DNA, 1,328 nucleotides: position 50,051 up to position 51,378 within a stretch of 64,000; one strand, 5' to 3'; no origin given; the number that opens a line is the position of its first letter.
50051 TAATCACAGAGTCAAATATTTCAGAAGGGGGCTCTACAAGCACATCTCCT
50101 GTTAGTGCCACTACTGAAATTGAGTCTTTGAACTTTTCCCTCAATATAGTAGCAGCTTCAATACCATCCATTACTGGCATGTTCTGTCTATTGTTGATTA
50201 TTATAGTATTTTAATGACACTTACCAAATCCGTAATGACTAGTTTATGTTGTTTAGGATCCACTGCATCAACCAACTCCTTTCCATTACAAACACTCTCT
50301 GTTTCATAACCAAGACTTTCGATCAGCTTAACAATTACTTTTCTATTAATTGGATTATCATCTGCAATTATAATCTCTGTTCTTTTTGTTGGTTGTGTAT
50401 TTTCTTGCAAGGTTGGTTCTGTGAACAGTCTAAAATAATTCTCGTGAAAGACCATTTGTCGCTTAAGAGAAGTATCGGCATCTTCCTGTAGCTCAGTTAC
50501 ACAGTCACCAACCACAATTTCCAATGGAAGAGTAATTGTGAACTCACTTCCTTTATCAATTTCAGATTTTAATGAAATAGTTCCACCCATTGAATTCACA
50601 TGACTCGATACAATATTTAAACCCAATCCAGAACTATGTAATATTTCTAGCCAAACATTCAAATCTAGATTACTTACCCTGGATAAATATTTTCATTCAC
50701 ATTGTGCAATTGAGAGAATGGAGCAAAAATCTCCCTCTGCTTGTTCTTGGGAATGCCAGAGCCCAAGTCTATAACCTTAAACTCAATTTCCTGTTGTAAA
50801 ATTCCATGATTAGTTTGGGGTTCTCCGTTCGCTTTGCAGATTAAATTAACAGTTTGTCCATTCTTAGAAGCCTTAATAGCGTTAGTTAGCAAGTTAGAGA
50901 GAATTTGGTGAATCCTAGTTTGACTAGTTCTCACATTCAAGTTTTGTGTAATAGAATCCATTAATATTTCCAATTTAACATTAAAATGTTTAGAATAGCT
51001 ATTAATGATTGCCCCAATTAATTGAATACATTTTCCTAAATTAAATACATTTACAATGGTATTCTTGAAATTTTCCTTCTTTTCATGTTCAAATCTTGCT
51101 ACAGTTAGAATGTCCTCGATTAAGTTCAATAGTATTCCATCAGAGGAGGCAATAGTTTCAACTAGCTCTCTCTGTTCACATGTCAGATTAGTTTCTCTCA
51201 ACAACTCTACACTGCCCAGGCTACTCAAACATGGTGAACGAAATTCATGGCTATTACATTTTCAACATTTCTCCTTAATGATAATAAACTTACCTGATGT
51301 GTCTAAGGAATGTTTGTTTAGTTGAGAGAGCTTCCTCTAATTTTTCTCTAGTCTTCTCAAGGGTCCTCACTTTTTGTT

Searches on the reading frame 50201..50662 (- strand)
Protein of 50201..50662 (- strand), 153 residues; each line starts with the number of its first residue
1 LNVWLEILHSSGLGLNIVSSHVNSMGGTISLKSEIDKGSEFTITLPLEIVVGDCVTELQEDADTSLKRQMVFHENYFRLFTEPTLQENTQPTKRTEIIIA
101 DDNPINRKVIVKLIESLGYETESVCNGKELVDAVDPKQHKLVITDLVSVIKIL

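Call 12: search_protein_families(library=pfam, proteins=[window:50201-50662:-], max_evalue=0.001)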
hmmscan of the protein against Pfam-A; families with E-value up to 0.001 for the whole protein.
window:50201-50662:- (153 aa): 2 families
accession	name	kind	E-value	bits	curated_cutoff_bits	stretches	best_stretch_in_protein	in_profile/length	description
PF00072.30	Response_reg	-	1.3e-07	32.2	30.2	1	97-146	1-50/111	Response regulator receiver domain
PF02518.31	HATPase_c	-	9.4e-07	29.7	26.4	1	10-48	72-110/111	Histidine kinase-, DNA gyrase B-, and HSP90-like ATPase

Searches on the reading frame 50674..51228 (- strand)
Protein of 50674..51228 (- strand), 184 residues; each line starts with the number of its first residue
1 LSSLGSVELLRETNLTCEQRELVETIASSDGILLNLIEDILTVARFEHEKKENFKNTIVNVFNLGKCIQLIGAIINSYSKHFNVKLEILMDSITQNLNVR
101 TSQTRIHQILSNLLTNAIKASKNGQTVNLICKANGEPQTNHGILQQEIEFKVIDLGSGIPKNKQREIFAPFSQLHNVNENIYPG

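Call 12: search_protein_families(library=pfam, proteins=[window:50674-51228:-], max_evalue=0.001)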
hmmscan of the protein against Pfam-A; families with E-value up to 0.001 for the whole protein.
window:50674-51228:- (184 aa): 2 families
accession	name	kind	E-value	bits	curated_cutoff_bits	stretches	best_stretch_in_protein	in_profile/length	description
PF02518.31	HATPase_c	-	4.7e-12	46.8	26.4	1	103-173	3-63/111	Histidine kinase-, DNA gyrase B-, and HSP90-like ATPase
PF00512.31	HisKA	-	6.1e-07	29.8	26.9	1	4-48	21-65/66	His Kinase A (phospho-acceptor) domain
